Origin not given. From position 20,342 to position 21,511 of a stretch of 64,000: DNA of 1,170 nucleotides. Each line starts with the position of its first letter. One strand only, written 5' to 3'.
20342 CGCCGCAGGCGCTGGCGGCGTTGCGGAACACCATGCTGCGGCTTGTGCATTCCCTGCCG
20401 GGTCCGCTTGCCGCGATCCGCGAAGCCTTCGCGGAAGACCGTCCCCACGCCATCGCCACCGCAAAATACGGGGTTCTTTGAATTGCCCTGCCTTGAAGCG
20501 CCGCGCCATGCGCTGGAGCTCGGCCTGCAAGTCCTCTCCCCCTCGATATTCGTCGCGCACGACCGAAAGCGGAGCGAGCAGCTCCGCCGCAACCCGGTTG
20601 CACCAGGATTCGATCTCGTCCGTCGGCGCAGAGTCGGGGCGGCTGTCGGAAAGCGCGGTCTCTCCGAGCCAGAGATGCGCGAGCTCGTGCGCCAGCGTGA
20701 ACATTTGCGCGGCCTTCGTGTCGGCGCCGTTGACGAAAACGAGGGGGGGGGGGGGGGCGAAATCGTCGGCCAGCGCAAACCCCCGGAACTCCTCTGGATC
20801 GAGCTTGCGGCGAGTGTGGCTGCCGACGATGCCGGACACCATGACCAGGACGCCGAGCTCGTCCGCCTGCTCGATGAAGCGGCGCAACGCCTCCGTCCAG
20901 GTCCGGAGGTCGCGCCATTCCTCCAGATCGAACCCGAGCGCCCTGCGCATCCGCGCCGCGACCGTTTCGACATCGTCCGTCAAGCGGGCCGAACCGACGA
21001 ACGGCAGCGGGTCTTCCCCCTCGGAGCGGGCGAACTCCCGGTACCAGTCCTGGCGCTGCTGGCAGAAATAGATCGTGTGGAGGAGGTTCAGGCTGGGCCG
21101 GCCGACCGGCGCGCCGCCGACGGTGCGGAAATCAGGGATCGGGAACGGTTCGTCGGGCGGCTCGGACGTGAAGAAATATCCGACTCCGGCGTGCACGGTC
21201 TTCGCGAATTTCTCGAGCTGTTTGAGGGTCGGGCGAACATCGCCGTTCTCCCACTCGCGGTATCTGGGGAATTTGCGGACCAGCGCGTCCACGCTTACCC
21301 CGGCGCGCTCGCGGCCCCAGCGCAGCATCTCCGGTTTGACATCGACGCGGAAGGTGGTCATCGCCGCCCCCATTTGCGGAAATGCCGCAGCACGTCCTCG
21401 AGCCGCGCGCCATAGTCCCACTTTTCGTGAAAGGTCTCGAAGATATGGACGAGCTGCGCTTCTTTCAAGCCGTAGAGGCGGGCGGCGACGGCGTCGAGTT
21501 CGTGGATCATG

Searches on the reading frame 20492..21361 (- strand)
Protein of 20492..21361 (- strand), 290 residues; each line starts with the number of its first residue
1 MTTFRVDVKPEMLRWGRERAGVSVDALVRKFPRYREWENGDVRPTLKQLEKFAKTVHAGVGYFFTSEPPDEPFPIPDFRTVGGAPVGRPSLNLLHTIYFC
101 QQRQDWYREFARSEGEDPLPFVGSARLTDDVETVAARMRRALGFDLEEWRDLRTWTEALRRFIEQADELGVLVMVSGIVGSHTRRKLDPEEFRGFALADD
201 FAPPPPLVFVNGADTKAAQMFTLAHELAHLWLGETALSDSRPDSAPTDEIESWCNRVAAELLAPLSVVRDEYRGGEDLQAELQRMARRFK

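Call 42: find_homologous_proteins(query=window:20492-21361:-, max_evalue=1e-20)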
Query seq(290 aa) (290 aa): 8000 proteins with E <= 1e-20 among 8000 candidates; the best 120 are listed.
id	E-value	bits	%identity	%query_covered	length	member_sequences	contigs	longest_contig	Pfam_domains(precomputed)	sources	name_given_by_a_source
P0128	1.7e-183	627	97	100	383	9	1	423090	PF06114.20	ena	-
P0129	1.8e-181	620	96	100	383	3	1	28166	PF06114.20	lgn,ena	-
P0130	7.2e-165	566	88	100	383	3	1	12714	PF06114.20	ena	-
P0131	7.1e-163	559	87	100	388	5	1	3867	PF06114.20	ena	-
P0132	3.9e-162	557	87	100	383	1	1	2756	PF06114.20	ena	-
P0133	1.9e-158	544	84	100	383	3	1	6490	PF06114.20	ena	-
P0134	1.6e-156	538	84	99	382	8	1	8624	PF06114.20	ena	-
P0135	4.7e-155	533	82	99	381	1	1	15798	PF06114.20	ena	-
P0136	2.0e-153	528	80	99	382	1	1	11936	PF06114.20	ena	-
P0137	8.1e-153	526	80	99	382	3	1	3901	PF06114.20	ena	-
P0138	1.8e-152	525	81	99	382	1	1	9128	PF06114.20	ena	-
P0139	6.3e-152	523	81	99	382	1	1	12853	PF06114.20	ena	-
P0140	9.1e-152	522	81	99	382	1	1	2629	PF06114.20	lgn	-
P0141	9.2e-152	522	81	99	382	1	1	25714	PF06114.20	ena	-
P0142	1.4e-151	522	81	99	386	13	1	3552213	PF06114.20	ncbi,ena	-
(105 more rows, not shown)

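Call 45: find_encoding_contigs(protein=P0128, flank=10000, max_places=3)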
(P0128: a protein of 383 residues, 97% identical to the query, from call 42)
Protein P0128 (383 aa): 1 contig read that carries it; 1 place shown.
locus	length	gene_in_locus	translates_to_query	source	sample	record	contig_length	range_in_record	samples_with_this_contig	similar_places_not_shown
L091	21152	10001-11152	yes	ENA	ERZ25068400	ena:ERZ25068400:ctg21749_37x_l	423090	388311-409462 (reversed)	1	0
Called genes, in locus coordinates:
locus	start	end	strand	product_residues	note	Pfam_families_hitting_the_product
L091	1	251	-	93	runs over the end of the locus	PF01016:Ribosomal_L27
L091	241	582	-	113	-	PF00829:Ribosomal_L21p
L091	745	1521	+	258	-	PF07386:DUF1499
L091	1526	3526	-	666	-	PF01321:Creatinase_N, PF16189:Creatinase_N_2, PF00557:Peptidase_M24, PF16188:Peptidase_M24_C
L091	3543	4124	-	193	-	PF03232:COQ7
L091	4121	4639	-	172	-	PF02600:DsbB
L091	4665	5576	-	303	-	PF00701:DHDPS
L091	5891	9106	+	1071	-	PF07669:Eco57I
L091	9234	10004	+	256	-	-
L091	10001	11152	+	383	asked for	PF06114:Peptidase_M78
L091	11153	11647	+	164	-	PF14367:DUF4411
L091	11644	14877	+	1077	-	PF13091:PLDc_2, PF00176:SNF2-rel_dom, PF04851:ResIII (weak), PF00271:Helicase_C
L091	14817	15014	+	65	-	-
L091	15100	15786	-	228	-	PF00005:ABC_tran, PF02463:SMC_N (faint), PF13304:AAA_21 (faint)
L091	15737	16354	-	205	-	PF01613:Flavin_Reduct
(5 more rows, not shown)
